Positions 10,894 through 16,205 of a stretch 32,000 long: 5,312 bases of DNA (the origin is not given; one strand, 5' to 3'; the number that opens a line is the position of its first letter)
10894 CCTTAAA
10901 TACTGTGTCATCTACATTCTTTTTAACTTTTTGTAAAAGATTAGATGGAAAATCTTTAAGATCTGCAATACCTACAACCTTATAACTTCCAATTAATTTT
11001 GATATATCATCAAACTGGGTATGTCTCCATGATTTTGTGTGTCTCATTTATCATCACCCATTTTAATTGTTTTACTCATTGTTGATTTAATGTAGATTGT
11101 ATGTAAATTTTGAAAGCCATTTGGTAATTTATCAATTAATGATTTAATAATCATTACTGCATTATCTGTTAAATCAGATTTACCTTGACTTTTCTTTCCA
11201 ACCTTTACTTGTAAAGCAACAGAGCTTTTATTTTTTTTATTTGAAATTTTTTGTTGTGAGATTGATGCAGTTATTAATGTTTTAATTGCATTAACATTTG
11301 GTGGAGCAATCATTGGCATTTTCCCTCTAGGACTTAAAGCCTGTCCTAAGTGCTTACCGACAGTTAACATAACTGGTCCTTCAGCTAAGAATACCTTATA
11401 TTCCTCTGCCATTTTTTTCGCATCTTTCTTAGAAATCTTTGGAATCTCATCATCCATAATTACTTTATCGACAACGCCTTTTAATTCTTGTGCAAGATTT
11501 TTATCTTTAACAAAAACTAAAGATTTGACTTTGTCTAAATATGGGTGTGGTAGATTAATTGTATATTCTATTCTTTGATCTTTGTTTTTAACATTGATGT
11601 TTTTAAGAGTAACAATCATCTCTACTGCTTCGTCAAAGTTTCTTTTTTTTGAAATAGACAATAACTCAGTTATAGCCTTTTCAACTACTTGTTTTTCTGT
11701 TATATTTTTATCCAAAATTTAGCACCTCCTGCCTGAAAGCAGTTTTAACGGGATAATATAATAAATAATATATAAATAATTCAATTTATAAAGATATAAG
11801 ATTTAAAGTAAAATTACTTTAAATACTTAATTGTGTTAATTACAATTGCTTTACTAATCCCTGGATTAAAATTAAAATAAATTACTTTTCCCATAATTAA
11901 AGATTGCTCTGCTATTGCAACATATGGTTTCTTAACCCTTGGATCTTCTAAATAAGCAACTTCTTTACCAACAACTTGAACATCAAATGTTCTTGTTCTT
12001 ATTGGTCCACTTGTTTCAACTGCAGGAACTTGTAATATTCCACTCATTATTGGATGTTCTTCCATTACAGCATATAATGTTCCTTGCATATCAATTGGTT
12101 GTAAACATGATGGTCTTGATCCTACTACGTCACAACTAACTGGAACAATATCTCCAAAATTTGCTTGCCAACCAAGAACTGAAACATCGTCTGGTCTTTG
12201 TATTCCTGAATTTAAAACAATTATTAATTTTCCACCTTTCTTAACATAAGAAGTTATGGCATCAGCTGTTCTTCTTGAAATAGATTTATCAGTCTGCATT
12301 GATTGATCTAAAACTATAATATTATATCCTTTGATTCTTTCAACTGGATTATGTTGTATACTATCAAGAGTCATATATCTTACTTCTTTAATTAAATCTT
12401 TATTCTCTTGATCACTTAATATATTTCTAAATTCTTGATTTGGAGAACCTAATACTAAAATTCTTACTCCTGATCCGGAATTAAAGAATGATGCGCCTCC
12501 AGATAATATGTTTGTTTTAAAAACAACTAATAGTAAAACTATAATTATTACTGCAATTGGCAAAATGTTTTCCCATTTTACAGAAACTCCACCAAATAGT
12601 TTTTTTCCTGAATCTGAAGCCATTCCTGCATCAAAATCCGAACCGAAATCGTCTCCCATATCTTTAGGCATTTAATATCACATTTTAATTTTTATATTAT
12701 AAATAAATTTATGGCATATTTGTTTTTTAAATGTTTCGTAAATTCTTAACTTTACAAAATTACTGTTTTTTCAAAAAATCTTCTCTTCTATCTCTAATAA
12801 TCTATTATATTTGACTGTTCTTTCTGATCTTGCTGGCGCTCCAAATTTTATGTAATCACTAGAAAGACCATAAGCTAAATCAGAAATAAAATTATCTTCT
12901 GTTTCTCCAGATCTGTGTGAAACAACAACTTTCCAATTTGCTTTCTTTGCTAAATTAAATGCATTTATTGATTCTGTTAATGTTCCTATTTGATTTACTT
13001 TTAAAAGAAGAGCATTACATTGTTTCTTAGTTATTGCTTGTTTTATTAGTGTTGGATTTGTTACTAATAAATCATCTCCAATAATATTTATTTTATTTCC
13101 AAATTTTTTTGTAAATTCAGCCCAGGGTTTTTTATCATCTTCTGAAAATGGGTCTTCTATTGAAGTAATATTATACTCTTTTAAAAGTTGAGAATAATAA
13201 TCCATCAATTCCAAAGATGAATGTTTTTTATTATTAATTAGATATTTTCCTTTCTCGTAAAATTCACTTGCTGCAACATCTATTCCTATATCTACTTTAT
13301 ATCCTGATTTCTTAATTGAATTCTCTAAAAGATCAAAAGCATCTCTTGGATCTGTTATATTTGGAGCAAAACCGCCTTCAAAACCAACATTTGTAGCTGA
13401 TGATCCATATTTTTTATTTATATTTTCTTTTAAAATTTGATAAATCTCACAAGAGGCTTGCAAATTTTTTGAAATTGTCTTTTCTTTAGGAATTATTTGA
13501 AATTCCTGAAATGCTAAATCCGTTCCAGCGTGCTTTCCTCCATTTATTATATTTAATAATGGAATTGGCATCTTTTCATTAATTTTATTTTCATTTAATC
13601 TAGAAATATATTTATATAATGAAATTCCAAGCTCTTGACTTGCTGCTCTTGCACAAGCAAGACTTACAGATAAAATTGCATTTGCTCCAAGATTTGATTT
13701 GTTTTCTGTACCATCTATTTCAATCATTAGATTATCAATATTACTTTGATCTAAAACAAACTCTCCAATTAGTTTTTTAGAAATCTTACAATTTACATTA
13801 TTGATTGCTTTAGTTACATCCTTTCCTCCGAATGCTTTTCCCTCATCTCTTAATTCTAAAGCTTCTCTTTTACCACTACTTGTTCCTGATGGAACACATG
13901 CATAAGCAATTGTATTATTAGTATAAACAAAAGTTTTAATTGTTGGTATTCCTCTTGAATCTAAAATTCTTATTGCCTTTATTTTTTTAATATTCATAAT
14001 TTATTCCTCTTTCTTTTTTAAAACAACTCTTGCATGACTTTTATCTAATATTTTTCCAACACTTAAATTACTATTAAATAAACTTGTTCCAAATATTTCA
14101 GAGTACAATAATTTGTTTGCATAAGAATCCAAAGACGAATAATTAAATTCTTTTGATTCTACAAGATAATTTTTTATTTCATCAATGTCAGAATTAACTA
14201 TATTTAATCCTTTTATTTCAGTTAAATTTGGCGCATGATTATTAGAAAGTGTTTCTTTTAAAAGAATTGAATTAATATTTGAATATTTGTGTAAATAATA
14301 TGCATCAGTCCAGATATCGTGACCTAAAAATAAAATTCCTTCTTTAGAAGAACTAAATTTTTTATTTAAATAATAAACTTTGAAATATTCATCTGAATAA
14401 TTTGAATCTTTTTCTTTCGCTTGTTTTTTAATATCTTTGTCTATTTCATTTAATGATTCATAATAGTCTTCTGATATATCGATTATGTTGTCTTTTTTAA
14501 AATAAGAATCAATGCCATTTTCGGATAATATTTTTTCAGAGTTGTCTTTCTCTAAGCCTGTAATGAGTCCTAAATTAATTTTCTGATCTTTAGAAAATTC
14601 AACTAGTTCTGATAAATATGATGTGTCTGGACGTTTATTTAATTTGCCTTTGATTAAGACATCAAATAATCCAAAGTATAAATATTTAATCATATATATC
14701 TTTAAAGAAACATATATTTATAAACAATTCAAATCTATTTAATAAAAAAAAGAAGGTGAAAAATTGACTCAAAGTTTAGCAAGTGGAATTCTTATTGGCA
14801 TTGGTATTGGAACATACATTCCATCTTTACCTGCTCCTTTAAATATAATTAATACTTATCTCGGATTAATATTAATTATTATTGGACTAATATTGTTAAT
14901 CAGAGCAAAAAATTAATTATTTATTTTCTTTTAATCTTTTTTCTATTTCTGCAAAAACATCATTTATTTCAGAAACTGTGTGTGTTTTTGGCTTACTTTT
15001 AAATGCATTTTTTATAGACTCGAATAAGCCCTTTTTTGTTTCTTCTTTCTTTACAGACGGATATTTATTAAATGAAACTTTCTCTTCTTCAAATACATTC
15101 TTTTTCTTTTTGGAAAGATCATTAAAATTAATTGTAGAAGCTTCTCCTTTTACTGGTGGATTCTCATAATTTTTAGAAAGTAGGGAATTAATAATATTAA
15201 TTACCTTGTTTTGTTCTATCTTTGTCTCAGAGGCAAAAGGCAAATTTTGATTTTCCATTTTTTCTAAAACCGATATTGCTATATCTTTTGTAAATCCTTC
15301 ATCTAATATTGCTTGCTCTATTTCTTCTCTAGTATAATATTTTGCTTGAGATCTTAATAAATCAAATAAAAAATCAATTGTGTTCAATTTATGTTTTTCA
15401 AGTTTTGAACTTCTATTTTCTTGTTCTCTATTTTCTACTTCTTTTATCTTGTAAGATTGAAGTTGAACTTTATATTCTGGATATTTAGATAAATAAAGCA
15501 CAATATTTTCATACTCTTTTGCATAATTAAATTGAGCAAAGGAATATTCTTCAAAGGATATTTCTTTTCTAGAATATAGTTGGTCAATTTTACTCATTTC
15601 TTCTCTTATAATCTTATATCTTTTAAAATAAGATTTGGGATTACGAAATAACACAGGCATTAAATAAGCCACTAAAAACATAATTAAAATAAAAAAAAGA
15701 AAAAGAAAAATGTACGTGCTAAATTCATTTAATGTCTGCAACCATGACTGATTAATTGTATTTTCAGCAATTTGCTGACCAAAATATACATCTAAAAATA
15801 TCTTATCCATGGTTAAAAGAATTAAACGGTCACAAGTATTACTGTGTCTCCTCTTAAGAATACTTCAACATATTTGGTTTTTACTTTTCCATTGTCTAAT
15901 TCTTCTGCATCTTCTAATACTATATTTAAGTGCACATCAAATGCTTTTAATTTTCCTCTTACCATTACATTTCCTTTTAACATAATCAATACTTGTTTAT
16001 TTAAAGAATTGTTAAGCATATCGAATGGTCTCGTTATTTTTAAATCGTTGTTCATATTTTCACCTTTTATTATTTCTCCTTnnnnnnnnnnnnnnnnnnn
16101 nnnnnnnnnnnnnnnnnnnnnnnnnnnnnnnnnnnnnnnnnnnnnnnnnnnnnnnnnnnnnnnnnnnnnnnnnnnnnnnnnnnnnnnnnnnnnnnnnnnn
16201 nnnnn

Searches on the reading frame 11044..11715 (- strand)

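Call 63: search_protein_families(library=pfam, proteins=[window:11044-11715:-], max_evalue=0.001)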
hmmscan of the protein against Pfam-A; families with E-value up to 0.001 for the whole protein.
window:11044-11715:- (223 aa): 1 family
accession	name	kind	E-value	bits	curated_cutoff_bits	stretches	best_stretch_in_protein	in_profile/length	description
PF00687.26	Ribosomal_L1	-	8.2e-38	130.4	32.2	1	23-214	5-197/198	Ribosomal protein L1p/L10e family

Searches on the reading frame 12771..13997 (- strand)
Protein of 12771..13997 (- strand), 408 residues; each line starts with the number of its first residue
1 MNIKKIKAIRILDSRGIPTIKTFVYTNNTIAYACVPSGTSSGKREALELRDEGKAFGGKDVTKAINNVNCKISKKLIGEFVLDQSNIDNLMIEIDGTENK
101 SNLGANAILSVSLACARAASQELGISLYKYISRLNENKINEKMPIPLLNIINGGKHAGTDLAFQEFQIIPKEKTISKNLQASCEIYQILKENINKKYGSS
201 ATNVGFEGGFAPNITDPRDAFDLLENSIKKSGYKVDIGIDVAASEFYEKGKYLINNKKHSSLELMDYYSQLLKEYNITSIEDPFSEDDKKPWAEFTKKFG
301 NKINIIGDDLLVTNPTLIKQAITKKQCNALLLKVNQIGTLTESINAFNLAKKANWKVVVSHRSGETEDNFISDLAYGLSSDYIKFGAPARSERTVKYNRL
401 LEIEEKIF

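Call 79: search_protein_families(library=pfam, proteins=[window:12771-13997:-], max_evalue=0.001)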
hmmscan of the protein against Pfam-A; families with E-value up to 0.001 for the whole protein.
window:12771-13997:- (408 aa): 3 families
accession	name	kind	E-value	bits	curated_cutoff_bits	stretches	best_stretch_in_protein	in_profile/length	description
PF00113.28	Enolase_C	-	2.8e-104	349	21.5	1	142-407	3-281/296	Enolase, C-terminal TIM barrel domain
PF03952.21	Enolase_N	-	6.6e-49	165.9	35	1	3-131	1-131/131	Enolase, N-terminal domain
PF13378.12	MR_MLE_C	-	3e-07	30.8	29.4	1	270-359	65-152/219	Enolase C-terminal domain-like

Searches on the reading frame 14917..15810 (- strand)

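Call 3: search_protein_families(library=pfam, proteins=[window:14917-15810:-], max_evalue=1)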
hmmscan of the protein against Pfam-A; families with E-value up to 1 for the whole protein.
window:14917-15810:- (297 aa): 3 families
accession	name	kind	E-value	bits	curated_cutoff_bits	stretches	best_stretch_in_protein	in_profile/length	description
PF00517.22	GP41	-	0.18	12.1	29.6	1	21-69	138-188/197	Retroviral envelope protein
PF00375.23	SDF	-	0.19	11.2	27.9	1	17-72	191-246/387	Sodium:dicarboxylate symporter family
PF21982.2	RecX_HTH1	-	0.76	10.3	26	1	157-184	12-39/40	RecX, first three-helix domain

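Call 4: search_protein_families(library=ncbifam, proteins=[window:14917-15810:-], max_evalue=1)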
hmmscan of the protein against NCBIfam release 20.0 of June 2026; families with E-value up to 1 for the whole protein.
window:14917-15810:- (297 aa): 0 families

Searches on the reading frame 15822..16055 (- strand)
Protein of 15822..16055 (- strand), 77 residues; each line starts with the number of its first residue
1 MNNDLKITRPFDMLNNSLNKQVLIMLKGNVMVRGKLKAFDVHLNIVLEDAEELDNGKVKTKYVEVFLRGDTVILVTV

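Call 3: search_protein_families(library=pfam, proteins=[window:15822-16055:-], max_evalue=1)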
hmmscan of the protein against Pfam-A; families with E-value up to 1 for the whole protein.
window:15822-16055:- (77 aa): 2 families
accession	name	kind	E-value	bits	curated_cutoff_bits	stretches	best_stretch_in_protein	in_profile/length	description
PF01423.28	LSM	-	2.3e-20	72.5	23.4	1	13-76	2-65/66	LSM domain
PF11095.14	Gemin7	-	0.14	12.6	25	1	13-44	16-47/76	Gem-associated protein 7 (Gemin7)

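Call 4: search_protein_families(library=ncbifam, proteins=[window:15822-16055:-], max_evalue=1)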
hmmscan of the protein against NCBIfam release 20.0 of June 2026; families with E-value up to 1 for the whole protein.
window:15822-16055:- (77 aa): 1 family
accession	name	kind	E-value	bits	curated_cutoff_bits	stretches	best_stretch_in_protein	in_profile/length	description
NF001963.0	PRK00737.1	equivalog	5.3e-26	90.3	101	1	8-75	3-70/74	small nuclear ribonucleoprotein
